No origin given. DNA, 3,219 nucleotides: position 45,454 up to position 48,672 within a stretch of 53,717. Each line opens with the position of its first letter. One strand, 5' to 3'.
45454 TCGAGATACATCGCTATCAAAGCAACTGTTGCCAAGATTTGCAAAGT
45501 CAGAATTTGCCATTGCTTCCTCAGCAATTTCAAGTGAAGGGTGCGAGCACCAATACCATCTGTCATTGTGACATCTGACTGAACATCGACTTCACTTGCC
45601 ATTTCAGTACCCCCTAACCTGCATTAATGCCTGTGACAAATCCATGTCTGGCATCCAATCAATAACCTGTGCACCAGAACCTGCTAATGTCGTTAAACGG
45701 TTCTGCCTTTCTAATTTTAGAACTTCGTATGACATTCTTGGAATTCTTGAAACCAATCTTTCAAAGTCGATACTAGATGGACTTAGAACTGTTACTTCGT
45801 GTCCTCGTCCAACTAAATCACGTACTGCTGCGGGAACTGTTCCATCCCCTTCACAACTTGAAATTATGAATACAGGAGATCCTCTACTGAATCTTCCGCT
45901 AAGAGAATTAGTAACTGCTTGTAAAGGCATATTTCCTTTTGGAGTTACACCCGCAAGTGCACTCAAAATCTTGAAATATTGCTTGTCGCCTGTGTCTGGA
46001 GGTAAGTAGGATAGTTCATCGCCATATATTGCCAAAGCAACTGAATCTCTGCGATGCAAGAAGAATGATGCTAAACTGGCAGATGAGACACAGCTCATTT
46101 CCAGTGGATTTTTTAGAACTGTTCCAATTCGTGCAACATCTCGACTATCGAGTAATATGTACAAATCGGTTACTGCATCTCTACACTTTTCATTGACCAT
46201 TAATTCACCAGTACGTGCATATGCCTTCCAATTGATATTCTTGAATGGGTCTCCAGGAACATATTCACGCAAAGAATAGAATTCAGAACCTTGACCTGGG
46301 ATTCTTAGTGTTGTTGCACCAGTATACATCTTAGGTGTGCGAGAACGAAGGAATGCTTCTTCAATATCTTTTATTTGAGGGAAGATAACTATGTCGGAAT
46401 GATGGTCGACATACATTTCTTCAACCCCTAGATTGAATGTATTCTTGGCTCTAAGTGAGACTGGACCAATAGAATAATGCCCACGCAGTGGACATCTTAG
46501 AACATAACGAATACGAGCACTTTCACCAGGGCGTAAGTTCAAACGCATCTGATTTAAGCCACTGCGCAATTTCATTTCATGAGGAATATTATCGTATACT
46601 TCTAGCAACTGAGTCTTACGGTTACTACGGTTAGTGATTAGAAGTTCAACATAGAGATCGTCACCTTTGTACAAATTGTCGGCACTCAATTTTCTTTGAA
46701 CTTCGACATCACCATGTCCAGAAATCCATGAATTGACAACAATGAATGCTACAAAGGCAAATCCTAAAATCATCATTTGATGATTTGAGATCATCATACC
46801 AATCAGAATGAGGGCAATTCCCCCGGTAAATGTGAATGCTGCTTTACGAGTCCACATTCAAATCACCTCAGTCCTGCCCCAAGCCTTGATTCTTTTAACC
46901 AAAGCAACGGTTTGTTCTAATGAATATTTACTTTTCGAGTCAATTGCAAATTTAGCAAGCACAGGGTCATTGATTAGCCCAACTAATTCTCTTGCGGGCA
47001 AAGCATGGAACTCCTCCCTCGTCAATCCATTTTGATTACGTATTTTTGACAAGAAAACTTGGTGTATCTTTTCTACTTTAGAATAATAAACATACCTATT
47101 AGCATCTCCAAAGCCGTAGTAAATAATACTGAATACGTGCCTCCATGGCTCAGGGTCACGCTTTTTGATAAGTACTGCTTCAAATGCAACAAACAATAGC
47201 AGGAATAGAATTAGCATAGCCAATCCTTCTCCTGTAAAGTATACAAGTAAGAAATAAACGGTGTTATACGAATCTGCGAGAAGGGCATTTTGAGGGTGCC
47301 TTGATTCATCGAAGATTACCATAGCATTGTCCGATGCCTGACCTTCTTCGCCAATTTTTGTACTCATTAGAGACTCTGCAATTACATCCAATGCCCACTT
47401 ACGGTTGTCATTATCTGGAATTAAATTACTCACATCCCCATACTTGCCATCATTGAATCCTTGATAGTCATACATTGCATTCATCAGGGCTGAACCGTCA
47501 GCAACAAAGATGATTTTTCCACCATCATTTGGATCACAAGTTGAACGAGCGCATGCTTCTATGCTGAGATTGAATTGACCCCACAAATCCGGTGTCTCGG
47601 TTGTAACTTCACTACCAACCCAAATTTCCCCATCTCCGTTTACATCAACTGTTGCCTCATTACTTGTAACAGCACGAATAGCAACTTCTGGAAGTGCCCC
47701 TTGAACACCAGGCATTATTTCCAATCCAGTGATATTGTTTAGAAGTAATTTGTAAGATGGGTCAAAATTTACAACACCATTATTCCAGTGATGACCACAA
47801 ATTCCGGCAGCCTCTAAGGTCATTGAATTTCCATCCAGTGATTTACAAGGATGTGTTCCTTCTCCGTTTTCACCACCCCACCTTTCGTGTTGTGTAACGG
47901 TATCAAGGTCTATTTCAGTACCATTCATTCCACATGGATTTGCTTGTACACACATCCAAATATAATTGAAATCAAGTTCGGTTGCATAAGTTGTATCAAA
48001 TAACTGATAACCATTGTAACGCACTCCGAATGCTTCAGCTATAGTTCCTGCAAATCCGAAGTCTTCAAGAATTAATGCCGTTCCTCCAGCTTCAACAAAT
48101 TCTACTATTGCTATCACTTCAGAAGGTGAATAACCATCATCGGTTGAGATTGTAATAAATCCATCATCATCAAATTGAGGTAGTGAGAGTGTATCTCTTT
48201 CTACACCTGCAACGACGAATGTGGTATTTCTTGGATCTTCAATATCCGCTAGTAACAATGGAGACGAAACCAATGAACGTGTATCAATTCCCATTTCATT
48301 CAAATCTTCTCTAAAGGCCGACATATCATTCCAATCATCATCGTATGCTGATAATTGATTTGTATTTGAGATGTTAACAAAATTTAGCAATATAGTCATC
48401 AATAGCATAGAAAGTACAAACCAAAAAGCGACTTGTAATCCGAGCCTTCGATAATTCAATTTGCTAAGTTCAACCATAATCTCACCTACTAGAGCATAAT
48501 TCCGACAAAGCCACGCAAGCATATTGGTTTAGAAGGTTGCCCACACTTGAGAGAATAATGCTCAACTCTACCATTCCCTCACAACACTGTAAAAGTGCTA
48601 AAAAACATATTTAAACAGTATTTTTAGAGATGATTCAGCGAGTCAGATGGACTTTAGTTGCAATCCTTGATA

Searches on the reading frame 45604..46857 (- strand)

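Call 3: search_protein_families(library=pfam, proteins=[window:45604-46857:-], max_evalue=0.1)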
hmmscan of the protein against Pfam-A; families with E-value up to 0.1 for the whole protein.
window:45604-46857:- (417 aa): 1 family
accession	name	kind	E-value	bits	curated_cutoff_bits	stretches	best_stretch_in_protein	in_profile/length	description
PF01882.25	DUF58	-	1.7e-18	67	23.4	1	196-355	2-163/216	Protein of unknown function DUF58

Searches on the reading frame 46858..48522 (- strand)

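Call 3: search_protein_families(library=pfam, proteins=[window:46858-48522:-], max_evalue=0.1)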
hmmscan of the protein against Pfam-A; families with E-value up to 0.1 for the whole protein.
window:46858-48522:- (554 aa): 1 family
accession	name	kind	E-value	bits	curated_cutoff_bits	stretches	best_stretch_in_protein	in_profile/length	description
PF14258.12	DUF4350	-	1.1e-09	39.2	30.4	2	109-178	25-96/181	Domain of unknown function (DUF4350)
